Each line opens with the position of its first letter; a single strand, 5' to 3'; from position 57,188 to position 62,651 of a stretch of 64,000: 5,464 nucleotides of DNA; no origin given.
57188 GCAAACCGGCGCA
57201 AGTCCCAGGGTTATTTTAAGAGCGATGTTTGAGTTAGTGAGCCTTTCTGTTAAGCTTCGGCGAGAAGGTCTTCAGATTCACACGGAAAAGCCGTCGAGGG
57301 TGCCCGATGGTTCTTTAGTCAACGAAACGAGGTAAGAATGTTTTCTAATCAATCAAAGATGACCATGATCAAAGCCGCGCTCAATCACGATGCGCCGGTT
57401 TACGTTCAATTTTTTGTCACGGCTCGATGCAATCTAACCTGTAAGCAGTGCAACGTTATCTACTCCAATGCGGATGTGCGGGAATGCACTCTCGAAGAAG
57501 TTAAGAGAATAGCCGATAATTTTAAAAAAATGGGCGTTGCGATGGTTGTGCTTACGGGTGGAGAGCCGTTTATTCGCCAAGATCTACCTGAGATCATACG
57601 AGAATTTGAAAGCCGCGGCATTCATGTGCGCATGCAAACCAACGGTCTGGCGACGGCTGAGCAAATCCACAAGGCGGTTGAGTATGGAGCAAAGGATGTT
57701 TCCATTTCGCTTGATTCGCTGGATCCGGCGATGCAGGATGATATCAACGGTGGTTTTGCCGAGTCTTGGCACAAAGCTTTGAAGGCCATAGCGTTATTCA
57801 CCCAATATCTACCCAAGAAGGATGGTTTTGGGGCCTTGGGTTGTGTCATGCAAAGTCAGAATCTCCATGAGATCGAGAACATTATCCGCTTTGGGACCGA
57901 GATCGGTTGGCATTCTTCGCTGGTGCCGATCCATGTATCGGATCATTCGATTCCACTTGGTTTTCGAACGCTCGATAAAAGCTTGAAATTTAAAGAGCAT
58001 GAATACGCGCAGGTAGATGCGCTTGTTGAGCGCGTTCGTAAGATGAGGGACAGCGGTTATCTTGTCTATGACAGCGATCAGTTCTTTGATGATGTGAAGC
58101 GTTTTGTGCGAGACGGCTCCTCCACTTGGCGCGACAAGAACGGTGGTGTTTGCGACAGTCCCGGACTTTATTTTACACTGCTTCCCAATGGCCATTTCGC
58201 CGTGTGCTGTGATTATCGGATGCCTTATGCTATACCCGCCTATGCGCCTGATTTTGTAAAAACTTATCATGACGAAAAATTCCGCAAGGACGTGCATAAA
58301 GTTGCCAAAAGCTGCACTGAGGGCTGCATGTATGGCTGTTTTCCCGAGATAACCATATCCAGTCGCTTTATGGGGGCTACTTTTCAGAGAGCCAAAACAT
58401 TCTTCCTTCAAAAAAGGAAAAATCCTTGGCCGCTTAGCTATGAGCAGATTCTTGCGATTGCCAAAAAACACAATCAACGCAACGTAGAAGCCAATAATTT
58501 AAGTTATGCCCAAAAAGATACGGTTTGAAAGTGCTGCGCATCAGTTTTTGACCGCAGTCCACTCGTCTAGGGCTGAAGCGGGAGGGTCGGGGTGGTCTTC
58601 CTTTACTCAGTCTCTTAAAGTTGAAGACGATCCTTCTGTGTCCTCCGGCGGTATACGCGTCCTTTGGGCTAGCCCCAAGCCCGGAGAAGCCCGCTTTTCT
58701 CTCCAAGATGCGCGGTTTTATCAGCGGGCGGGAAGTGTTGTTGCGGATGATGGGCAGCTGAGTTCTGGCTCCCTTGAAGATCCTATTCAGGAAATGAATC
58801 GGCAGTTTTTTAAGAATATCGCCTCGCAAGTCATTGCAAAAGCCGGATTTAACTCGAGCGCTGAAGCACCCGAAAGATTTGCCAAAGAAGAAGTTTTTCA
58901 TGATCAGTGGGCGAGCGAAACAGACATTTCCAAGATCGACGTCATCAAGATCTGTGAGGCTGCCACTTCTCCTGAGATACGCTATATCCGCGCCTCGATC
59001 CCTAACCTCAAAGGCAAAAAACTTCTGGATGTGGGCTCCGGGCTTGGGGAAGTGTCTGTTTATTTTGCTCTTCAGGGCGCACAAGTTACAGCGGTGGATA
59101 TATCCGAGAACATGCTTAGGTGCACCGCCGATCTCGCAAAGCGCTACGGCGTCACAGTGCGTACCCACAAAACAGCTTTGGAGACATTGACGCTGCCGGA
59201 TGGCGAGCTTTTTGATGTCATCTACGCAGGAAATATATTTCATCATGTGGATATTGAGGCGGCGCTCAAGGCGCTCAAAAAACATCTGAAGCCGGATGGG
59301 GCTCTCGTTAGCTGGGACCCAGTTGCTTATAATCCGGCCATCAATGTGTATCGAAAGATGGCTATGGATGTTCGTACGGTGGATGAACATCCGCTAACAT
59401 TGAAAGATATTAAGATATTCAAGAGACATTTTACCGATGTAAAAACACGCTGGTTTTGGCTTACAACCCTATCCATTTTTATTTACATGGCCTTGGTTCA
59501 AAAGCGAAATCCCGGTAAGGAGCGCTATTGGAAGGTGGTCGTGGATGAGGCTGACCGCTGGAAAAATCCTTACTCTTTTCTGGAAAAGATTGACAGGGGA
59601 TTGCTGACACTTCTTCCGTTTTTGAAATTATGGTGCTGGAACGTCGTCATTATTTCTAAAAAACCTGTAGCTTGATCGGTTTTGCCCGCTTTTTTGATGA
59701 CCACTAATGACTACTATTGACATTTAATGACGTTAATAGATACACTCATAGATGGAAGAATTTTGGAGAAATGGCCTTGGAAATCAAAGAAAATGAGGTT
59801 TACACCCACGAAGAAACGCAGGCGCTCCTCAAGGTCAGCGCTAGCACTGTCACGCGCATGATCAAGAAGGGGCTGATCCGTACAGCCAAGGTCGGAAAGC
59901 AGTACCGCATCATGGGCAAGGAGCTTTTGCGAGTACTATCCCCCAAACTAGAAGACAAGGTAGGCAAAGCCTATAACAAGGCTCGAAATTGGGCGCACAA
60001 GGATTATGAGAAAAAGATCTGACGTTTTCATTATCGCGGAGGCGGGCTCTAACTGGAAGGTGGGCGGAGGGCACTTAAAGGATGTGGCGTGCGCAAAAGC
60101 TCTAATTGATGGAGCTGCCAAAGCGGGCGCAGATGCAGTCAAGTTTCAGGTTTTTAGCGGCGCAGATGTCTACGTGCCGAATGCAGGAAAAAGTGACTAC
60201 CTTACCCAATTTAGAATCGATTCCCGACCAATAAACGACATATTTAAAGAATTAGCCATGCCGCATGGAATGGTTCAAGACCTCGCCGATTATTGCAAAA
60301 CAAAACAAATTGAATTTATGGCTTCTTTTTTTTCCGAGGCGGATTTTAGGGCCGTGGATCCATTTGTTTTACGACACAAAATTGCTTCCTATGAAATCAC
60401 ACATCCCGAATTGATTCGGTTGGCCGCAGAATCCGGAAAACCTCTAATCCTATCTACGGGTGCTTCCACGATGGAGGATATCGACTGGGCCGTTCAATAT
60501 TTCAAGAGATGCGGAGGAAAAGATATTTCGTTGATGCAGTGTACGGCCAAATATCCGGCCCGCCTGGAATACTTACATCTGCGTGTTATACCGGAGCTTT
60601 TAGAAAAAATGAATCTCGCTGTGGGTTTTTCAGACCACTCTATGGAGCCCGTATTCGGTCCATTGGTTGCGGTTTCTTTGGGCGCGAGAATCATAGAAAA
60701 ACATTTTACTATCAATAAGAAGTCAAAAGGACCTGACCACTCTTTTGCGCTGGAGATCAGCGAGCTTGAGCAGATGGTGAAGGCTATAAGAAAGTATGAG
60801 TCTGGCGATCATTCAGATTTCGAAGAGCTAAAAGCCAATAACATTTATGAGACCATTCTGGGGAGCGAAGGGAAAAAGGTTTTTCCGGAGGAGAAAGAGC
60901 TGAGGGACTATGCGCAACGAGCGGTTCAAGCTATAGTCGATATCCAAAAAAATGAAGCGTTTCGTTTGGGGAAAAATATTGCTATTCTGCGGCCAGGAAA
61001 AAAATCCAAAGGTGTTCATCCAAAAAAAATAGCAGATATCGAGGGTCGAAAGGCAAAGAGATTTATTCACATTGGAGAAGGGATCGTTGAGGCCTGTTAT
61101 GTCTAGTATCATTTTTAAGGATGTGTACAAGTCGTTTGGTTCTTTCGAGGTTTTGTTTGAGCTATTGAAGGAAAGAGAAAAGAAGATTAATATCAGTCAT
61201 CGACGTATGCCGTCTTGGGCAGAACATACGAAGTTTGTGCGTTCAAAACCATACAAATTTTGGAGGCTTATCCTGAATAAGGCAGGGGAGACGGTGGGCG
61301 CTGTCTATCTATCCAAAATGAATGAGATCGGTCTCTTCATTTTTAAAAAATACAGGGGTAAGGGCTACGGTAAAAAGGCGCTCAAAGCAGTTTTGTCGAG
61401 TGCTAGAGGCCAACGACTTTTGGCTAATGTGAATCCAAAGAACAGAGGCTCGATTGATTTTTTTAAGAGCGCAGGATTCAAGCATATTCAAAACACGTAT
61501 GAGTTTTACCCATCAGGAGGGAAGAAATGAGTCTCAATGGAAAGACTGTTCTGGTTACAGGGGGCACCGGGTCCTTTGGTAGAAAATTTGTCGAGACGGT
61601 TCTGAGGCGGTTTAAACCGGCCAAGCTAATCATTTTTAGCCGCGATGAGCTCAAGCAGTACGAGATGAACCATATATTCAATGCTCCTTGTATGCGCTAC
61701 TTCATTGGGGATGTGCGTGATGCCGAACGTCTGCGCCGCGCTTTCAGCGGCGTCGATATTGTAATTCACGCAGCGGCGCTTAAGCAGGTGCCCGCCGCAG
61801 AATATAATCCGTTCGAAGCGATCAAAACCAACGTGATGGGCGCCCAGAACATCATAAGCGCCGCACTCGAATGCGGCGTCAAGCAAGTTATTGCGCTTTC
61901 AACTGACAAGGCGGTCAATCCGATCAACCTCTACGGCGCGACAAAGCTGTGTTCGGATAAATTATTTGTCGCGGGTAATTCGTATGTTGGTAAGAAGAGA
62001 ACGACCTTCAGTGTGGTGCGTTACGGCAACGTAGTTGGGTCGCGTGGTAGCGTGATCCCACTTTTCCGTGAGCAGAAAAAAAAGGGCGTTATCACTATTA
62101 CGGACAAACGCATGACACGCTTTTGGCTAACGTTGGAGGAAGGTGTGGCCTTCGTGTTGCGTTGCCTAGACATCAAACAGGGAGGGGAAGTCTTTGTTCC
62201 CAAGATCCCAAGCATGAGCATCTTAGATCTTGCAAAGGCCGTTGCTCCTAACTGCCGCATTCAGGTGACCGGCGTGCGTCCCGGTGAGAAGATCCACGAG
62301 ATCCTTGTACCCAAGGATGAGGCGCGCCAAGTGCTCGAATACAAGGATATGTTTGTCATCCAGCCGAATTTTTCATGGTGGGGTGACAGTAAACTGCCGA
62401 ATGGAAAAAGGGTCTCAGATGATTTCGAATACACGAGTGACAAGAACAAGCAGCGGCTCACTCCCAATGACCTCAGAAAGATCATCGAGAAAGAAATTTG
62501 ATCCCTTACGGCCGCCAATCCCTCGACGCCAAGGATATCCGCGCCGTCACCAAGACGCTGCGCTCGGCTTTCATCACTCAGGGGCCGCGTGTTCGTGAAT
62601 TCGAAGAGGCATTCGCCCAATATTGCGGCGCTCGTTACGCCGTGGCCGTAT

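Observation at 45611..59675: Exceptionally dense array of GT-C membrane glycosyltransferases with lipid-linked-donor synthases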

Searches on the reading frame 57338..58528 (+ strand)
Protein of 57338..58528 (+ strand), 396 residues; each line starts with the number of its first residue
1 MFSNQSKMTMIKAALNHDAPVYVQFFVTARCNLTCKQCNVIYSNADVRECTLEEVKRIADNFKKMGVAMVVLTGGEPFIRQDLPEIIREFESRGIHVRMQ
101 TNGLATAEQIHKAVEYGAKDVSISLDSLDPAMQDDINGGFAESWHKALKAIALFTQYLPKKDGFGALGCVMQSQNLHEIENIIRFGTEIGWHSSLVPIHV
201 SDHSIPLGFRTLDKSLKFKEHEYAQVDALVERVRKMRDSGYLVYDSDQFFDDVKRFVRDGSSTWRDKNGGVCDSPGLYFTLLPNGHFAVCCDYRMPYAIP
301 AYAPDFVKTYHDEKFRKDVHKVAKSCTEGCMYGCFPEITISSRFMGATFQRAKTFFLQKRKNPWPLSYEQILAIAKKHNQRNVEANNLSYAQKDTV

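Call 4: search_protein_families(library=pfam, proteins=[window:57338-58528:+], max_evalue=0.01)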
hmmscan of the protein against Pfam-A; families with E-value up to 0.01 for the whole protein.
window:57338-58528:+ (396 aa): 4 families
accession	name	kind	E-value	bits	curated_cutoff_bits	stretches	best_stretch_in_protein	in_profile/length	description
PF04055.27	Radical_SAM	-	1.7e-26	93.8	29.5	1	27-185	3-165/166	Radical SAM superfamily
PF13353.11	Fer4_12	-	7.7e-06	26.7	22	1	28-112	12-100/137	4Fe-4S single cluster domain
PF00875.24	DNA_photolyase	-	0.0027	18.1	26.6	1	12-105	18-102/164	DNA photolyase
PF00682.25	HMGL-like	-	0.0086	15.9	29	0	50-157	20-125/260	HMGL-like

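Call 7: search_protein_families(library=ncbifam, proteins=[window:57338-58528:+], max_evalue=0.01)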
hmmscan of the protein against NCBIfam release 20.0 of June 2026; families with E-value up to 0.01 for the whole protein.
window:57338-58528:+ (396 aa): 76 families (the best 25 are shown)
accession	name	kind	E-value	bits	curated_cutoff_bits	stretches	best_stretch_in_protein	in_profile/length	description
TIGR02666.1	moaA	equivalog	9.1e-24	84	284.05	1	24-188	13-182/336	GTP 3',8-cyclase MoaA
TIGR02668.1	moaA_archaeal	equivalog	5.2e-23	81.5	325.25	1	25-187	14-174/303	GTP 3',8-cyclase MoaA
TIGR04545.1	rSAM_ahbD_hemeb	equivalog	4.3e-22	79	500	1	25-193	4-169/339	heme b synthase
NF001199.0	PRK00164.2-1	equivalog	9.6e-22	77.5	231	1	26-191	17-180/308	GTP 3',8-cyclase MoaA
TIGR04317.1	W_rSAM_matur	equivalog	6.5e-21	74.8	380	1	27-196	10-181/349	tungsten cofactor oxidoreductase radical SAM maturase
TIGR04133.1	rSAM_w_lipo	hypoth_equivalog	6.6e-21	74.6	425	1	23-260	26-257/350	TIGR04133 family radical SAM/SPASM protein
TIGR04053.2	TIGR04053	equivalog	2.7e-20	72.9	395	1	18-185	5-172/366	TIGR04053 family radical SAM/SPASM domain-containing protein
TIGR04055.1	rSAM_NirJ2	equivalog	4.1e-20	72.6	500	1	25-193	4-168/326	putative heme d1 biosynthesis radical SAM protein NirJ2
NF050035.1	rSAM_WgK_link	exception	1.9e-19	69.9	650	1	18-186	6-171/367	radical SAM/SPASM peptide maturase WgkB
TIGR02109.1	PQQ_syn_pqqE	equivalog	2.5e-19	69.4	381.35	1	19-190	5-173/358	pyrroloquinoline quinone biosynthesis protein PqqE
TIGR03961.1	rSAM_PTO1314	hypoth_equivalog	4.2e-19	69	306.05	1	24-253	26-233/332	PTO1314 family radical SAM protein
TIGR04051.1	rSAM_NirJ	equivalog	5e-19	68.5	515.45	1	24-155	5-136/354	heme d1 biosynthesis radical SAM protein NirJ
TIGR03962.1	mycofact_rSAM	equivalog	1.3e-18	67.3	265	1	18-190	9-177/339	mycofactocin radical SAM maturase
NF045702.1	rSAM_GDGT_ether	equivalog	4.1e-18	65.3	450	1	22-187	87-254/486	tetraether lipid synthase Tes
TIGR04054.1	rSAM_NirJ1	equivalog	2.9e-17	62.4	650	1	12-184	28-195/387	putative heme d1 biosynthesis radical SAM protein NirJ1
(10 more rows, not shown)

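Call 66: search_solved_structures(query=window:57338-58528:+, max_evalue=0.001)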
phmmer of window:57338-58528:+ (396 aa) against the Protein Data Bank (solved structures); distinct sequences matched with E-value up to 0.001: 9.
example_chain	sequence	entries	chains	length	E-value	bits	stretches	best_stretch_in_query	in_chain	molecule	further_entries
7tol_A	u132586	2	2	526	1e-10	44.5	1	20-128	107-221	glycerol dibiphytanyl glycerol tetraether - macrocyclic archaeol synthase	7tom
1tv7_A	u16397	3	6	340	2.4e-10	43.2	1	24-138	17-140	Molybdenum cofactor biosynthesis protein A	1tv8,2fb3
2fb2_A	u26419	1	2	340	3.2e-10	42.8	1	25-138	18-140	Molybdenum cofactor biosynthesis protein A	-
7vob_C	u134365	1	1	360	1.4e-09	40.7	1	27-151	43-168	Cytosylglucuronate decarboxylase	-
7voc_C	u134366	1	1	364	1.4e-09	40.7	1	27-151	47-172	Cytosylglucuronate decarboxylase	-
6c8v_A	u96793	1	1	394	9.6e-08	34.7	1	19-192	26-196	Coenzyme PQQ synthesis protein E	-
8wm2_A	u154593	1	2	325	1.8e-07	33.8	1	18-139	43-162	Fe-S radical SAM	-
6efn_A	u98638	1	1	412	2.9e-06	29.8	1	12-146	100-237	Sporulation killing factor maturation protein SkfB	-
9dfn_A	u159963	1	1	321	0.00023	23.5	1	19-140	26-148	Radical SAM core domain-containing protein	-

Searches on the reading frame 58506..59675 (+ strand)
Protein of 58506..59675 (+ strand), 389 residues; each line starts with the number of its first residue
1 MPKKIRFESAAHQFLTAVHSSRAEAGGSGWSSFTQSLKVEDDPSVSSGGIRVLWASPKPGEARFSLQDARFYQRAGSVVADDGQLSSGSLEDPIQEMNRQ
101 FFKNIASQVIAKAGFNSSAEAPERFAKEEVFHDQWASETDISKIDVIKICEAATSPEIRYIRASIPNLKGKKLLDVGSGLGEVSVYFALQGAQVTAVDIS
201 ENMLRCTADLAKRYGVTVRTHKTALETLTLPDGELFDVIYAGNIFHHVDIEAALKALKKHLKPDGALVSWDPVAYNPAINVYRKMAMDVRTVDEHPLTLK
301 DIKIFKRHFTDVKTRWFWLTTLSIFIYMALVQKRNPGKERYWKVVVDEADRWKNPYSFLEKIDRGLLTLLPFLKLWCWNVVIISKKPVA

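Call 4: search_protein_families(library=pfam, proteins=[window:58506-59675:+], max_evalue=0.01)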
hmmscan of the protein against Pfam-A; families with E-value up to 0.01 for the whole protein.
window:58506-59675:+ (389 aa): 12 families
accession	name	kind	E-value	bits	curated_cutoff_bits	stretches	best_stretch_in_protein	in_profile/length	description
PF08241.18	Methyltransf_11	-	8.7e-19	68.4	21.2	1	174-268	1-94/95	Methyltransferase domain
PF13649.12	Methyltransf_25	-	3.5e-17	63.3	27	1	174-265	2-97/97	Methyltransferase domain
PF08242.18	Methyltransf_12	-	1.2e-15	58.5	30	1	174-267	1-98/98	Methyltransferase domain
PF13489.12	Methyltransf_23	-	7.1e-13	49.1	27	1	163-272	16-119/164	Methyltransferase domain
PF13847.12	Methyltransf_31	-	2.4e-10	40.7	27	1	169-273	3-113/145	Methyltransferase domain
PF08003.17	Methyltransf_9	-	8.9e-07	28.6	23.8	1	162-268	108-216/315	Protein of unknown function (DUF1698)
PF01209.24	Ubie_methyltran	-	1.9e-06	27.9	20.1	1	165-269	43-151/233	ubiE/COQ5 methyltransferase family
PF02353.26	CMAS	-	1.1e-05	25.4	27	1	169-269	62-164/273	Mycolic acid cyclopropane synthetase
PF09445.16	Methyltransf_15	-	4.3e-05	23.6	22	1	171-220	2-51/165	RNA cap guanine-N2 methyltransferase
PF03848.20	TehB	-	6.1e-05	23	20.4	1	167-259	28-122/193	Tellurite resistance protein TehB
PF06325.19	PrmA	-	0.0002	21.4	22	1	168-268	160-257/296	Ribosomal protein L11 methyltransferase (PrmA)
PF05175.20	MTS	-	0.0025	17.9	23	1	165-246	27-109/170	Methyltransferase small domain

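Call 7: search_protein_families(library=ncbifam, proteins=[window:58506-59675:+], max_evalue=0.01)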
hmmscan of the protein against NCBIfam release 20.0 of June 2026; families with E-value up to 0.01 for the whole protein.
window:58506-59675:+ (389 aa): 51 families (the best 25 are shown)
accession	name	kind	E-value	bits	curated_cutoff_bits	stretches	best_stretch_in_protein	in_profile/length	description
TIGR01983.1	UbiG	equivalog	1.3e-13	50.8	102.95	1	166-268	46-150/228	bifunctional 2-polyprenyl-6-hydroxyphenol methylase/3-demethylubiquinol 3-O-methyltransferase UbiG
NF043040.1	corrin_prot_MT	hypoth_equivalog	1.8e-13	50.4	180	1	165-274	38-152/216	corrinoid protein-associated methyltransferase CpaM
TIGR02021.1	BchM-ChlM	equivalog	3.7e-10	39.6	158.9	1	167-253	52-136/218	magnesium protoporphyrin IX methyltransferase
TIGR02072.1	BioC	equivalog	2.4e-09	37.4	184.95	1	167-268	32-131/244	malonyl-ACP O-methyltransferase BioC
NF041255.1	mycofact_MftM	equivalog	8.6e-09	35.1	200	1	168-259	138-228/289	mycofactocin oligosaccharide methyltransferase MftM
NF053839.1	CPFASynBruc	equivalog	9.8e-09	34.6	600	1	157-268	162-275/410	cyclopropane fatty acid synthase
NF041820.1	daptide_MTase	equivalog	4.7e-08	32.8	175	1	153-268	21-141/243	daptide-type RiPP biosynthesis methyltransferase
NF001240.0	PRK00216.1-1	equivalog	4.8e-08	32.4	378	1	168-269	62-168/251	bifunctional demethylmenaquinone methyltransferase/2-methoxy-6-polyprenyl-1,4-benzoquinol methylase UbiE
NF011650.0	PRK15068.1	equivalog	6.3e-08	31.8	209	1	161-268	114-224/324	tRNA 5-methoxyuridine(34)/uridine 5-oxyacetic acid(34) synthase CmoB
TIGR01934.1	MenG_MenH_UbiE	subfamily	7.4e-08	32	158.35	1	164-273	34-145/223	ubiquinone/menaquinone biosynthesis methyltransferase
NF008992.0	PRK12335.1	equivalog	1.1e-07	31.3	303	1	164-251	117-202/289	SAM-dependent methyltransferase TehB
NF052510.1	methyltran_MpqE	exception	1.2e-07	31.4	335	1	164-271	41-153/234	methyl-plastoquinone biosynthesis methyltransferase MpqE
NF004851.0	PRK06202.1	equivalog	1.4e-07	31.2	243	1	168-257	59-151/237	hypothetical protein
NF041537.1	ArsM_AhpD_UU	exception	1.7e-07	30.4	510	1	169-273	76-184/345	arsenite methyltransferase/AhpD domain selenoprotein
NF001241.0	PRK00216.1-2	equivalog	2.7e-07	30.5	327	1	162-269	44-147/231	demethylmenaquinone methyltransferase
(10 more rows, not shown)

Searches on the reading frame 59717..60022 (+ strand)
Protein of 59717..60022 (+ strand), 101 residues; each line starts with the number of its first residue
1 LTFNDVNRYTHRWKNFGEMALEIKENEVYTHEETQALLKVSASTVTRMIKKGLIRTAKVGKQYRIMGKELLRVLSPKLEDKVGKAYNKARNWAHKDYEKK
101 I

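Call 6: search_protein_families(library=pfam, proteins=[window:59717-60022:+], max_evalue=0.01)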
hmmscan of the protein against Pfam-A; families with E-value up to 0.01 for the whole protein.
window:59717-60022:+ (101 aa): 1 family
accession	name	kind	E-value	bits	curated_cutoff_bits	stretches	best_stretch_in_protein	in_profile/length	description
PF12728.13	HTH_17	-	9.1e-11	42.3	27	1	28-74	1-47/51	Helix-turn-helix domain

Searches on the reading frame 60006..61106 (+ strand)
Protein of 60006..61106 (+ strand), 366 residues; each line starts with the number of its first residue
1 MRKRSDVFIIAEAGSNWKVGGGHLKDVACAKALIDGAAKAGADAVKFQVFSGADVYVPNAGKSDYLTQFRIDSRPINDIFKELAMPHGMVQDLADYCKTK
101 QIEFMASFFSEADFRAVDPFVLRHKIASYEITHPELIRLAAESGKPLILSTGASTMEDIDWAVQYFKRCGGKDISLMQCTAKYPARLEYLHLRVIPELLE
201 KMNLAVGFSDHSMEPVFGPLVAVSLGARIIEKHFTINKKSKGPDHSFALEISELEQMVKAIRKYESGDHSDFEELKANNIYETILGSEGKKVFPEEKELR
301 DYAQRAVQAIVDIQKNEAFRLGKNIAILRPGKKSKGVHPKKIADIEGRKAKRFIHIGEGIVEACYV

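Call 6: search_protein_families(library=pfam, proteins=[window:60006-61106:+], max_evalue=0.01)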
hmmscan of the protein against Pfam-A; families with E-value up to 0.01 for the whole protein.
window:60006-61106:+ (366 aa): 2 families
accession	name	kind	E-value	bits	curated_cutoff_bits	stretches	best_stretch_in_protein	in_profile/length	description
PF03102.20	NeuB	-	8.5e-71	238.6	22.1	1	33-266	1-234/241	NeuB family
PF08666.17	SAF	-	2.1e-05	25.4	21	1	306-360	3-57/63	SAF domain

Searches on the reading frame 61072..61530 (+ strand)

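Call 6: search_protein_families(library=pfam, proteins=[window:61072-61530:+], max_evalue=0.01)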
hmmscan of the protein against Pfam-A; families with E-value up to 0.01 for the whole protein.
window:61072-61530:+ (152 aa): 5 families
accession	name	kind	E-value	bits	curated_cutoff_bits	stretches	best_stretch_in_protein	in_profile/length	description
PF00583.31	Acetyltransf_1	-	1.9e-10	41.5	20.7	1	52-136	24-116/116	Acetyltransferase (GNAT) family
PF13302.13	Acetyltransf_3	-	4.6e-10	40.8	25.4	1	50-137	35-138/138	Acetyltransferase (GNAT) domain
PF13508.13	Acetyltransf_7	-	6.5e-07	30.1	27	1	68-137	8-83/84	Acetyltransferase (GNAT) domain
PF13673.13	Acetyltransf_10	-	2.3e-06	28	23.6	1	67-144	35-115/128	Acetyltransferase (GNAT) domain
PF08445.16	FR47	-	7.9e-06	26.2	22.1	1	88-143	27-84/86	FR47-like protein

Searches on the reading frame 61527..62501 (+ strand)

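Call 6: search_protein_families(library=pfam, proteins=[window:61527-62501:+], max_evalue=0.01)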
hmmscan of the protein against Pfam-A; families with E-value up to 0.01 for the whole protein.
window:61527-62501:+ (324 aa): 10 families
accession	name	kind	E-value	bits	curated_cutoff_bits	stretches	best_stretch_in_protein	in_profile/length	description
PF02719.21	Polysacc_synt_2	-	8.2e-105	350.6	20.2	1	8-279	1-292/293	Polysaccharide biosynthesis protein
PF01370.27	Epimerase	-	7.4e-24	84.9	20.9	1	8-216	1-227/240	NAD dependent epimerase/dehydratase family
PF01073.25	3Beta_HSD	-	1.4e-17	64.1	22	1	9-132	1-122/280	3-beta hydroxysteroid dehydrogenase/isomerase family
PF16363.11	GDP_Man_Dehyd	-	2.3e-14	54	27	1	9-127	1-130/332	GDP-mannose 4,6 dehydratase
PF04321.23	RmlD_sub_bind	-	1.5e-12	47.6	27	1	7-195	2-179/287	RmlD substrate binding domain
PF13460.12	NAD_binding_10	-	1.3e-10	41.8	27.2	1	12-130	1-102/184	NAD(P)H-binding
PF07993.18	NAD_binding_4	-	2.7e-09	37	20.1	1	10-132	1-142/258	Male sterility protein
PF05368.20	NmrA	-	2.9e-09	37.4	27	1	6-122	3-103/298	NmrA-like family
PF00106.31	adh_short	-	0.00024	21.1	26.6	1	6-147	1-160/195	short chain dehydrogenase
PF08659.16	KR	-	0.00076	19.9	22.6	1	7-85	2-91/180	KR domain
